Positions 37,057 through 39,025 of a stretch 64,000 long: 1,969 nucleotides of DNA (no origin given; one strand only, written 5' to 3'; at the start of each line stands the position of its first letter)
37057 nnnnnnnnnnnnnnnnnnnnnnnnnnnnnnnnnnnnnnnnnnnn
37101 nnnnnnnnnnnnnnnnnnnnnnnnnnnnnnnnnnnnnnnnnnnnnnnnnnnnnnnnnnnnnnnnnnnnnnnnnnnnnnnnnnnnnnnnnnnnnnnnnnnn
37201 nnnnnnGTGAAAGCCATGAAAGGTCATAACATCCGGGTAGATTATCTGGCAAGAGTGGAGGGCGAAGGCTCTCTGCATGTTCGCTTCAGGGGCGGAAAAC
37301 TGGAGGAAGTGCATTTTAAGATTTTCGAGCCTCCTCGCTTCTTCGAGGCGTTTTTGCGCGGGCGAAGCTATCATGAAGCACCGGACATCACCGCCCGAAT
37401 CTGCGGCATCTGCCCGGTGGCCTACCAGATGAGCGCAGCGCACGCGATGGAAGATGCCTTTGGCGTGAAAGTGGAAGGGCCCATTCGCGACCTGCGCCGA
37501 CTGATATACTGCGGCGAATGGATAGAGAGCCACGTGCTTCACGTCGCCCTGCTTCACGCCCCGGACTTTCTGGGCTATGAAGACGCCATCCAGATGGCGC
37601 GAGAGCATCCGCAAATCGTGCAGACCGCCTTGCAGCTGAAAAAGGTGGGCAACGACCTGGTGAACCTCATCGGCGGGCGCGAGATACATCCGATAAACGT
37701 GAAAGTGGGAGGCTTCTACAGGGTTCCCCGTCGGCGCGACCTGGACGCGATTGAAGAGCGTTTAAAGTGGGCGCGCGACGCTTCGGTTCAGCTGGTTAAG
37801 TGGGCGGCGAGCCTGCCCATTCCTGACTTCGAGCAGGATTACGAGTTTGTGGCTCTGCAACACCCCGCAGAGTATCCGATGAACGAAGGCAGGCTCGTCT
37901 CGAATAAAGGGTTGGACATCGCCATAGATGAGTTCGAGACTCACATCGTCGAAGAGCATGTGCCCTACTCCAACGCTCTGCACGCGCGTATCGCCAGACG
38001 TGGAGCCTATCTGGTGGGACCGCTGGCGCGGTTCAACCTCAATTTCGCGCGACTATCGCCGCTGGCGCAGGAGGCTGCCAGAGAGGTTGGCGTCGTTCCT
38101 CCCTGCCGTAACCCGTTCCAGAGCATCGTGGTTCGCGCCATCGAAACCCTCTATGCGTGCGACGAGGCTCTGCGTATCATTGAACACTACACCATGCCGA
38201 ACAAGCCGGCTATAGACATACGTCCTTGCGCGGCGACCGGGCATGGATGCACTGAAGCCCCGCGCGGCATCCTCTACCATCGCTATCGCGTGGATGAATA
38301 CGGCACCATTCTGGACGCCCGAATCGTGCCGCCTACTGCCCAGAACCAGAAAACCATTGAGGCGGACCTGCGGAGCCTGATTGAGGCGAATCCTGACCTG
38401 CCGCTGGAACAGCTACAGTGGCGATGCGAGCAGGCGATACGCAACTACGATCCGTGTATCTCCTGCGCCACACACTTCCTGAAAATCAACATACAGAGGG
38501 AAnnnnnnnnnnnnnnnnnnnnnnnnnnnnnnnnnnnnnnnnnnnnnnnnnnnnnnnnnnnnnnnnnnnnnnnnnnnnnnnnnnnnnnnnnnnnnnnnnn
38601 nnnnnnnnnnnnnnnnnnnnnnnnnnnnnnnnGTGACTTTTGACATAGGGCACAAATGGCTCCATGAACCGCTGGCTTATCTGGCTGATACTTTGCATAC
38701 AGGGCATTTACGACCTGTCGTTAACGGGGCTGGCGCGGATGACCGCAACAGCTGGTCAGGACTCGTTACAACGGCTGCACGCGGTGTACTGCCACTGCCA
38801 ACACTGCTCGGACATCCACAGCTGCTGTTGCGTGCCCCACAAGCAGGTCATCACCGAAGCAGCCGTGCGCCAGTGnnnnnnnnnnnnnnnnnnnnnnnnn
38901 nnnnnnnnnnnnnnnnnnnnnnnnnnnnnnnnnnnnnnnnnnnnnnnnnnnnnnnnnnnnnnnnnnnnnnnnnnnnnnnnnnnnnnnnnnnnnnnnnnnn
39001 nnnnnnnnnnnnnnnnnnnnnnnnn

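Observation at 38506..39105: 600-nt gap with a consensus-like promoter and a roughly 480-nt structured leader or ncRNA ahead of the DUF1559 prepilin-like gene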

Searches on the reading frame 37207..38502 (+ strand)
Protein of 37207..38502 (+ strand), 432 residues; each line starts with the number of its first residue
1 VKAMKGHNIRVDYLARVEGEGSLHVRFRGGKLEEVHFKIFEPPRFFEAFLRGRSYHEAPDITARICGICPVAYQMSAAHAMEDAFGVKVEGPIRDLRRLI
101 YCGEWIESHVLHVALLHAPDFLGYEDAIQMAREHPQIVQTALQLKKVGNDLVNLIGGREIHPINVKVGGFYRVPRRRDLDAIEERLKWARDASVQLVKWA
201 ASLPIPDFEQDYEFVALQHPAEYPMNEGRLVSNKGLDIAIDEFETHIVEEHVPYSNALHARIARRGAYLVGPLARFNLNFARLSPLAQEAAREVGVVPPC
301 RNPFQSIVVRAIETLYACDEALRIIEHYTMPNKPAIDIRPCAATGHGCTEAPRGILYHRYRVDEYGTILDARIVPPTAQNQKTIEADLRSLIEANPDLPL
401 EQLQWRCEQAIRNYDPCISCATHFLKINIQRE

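Call 7: search_protein_families(library=pfam, proteins=[window:37207-38502:+], max_evalue=1)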
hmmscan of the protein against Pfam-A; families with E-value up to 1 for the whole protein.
window:37207-38502:+ (432 aa): 1 family
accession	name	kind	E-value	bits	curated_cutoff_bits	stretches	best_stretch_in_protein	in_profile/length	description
PF00374.24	NiFeSe_Hases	-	2.5e-25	89.9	25.8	2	44-130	1-87/508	Nickel-dependent hydrogenase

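Call 10: find_related_loci(query=window:37207-38502:+, collection=genome_contigs, flank=4000)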
Query window:37207-38502:+ (432 aa) in genome_contigs; peptide patterns used: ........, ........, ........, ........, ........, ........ (x = any residue, [..] = any of these).
600 stretches matched a pattern (row limit reached: there are more); 594 encode a relative of the query (tblastn E <= 1e-3); the best 80 are kept; 80 distinct loci.
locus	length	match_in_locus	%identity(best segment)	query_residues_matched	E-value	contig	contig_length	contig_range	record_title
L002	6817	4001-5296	86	1-432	0e+0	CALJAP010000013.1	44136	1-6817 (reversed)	MAG: uncultured bacterium isolate S1_Bin_METABAT__209_1 genome assembly, contig: c_000000346446, whole genome shotgun se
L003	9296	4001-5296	85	1-432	0e+0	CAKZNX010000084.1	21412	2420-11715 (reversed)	MAG TPA_asm: uncultured bacterium isolate SRR5214706_bin.3_CONCOCT_v1.1_MAG genome assembly, contig: ERZ1744544.1317, wh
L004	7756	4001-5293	71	2-432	0e+0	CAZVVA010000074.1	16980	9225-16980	MAG TPA_asm: uncultured Candidatus Sumerlaeota bacterium isolate SRP068000_co3_541 genome assembly, contig: NODE_3505_le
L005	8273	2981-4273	71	2-432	0e+0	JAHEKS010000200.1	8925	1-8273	MAG: Acidobacteria bacterium isolate Ww59 NODE_19560_length_8925_cov_3.208996, whole genome shotgun sequence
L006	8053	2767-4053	71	4-432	0e+0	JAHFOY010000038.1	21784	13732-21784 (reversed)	MAG: Planctomycetota bacterium isolate nzgw514 NODE_2189_length_21785_cov_4.310284, whole genome shotgun sequence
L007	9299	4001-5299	70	2-432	0e+0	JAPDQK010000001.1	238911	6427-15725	MAG: Candidatus Zhuqueibacter pondensis isolate JZ4_201709_bins_45 JZ-4_201709_bins_45_scaffold_1, whole genome shotgun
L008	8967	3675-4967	70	2-432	0e+0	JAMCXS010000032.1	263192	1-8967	MAG: Acidobacteriota bacterium isolate FK_Sedi_B_Bin.4 NODE_22_length_263192_cov_5.0972, whole genome shotgun sequence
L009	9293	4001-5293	69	2-432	0e+0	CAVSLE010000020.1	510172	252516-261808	MAG: uncultured Acidobacteriaceae bacterium isolate MFD05377.bin.1.119 genome assembly, contig: contig_80800, whole geno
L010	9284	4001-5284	72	5-432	0e+0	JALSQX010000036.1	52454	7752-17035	MAG: Blastocatellia bacterium isolate 356-308_maxbin2_scaf2bin.121 356-308_scaffold_322_c1, whole genome shotgun sequenc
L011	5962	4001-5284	70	4-431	0e+0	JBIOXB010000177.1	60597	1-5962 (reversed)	MAG: bacterium isolate MAG067 k127_430199, whole genome shotgun sequence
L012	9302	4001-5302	69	2-432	0e+0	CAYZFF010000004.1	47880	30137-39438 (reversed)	MAG TPA_asm: uncultured Cytophagia bacterium isolate SRP173033_co1_156 genome assembly, contig: NODE_973_length_47880_co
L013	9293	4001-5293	69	2-432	0e+0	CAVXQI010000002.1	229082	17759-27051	MAG: uncultured Acidobacteriaceae bacterium isolate MFD01872.bin.2.84 genome assembly, contig: contig_108997, whole geno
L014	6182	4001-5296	70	1-432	0e+0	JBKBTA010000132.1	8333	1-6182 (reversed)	MAG: Candidatus Brocadia sp. isolate 21I_052.bin.35 NODE_134_length_8333_cov_4.223958, whole genome shotgun sequence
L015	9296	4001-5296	69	2-432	0e+0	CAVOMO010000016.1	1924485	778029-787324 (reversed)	MAG: uncultured Acidobacteriaceae bacterium isolate MFD00008.bin.1.197 genome assembly, contig: contig_7745, whole genom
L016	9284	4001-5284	70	5-432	0e+0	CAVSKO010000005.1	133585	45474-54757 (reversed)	MAG: Blastocatellia bacterium isolate MFD09212.bin.1.217 genome assembly, contig: contig_78088, whole genome shotgun seq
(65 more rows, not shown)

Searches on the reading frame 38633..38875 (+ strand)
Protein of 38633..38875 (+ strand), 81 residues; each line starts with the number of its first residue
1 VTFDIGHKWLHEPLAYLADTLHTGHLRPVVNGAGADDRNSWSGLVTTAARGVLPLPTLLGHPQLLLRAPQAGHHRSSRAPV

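Call 7: search_protein_families(library=pfam, proteins=[window:38633-38875:+], max_evalue=1)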
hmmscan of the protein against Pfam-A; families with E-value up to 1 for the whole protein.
window:38633-38875:+ (81 aa): 0 families
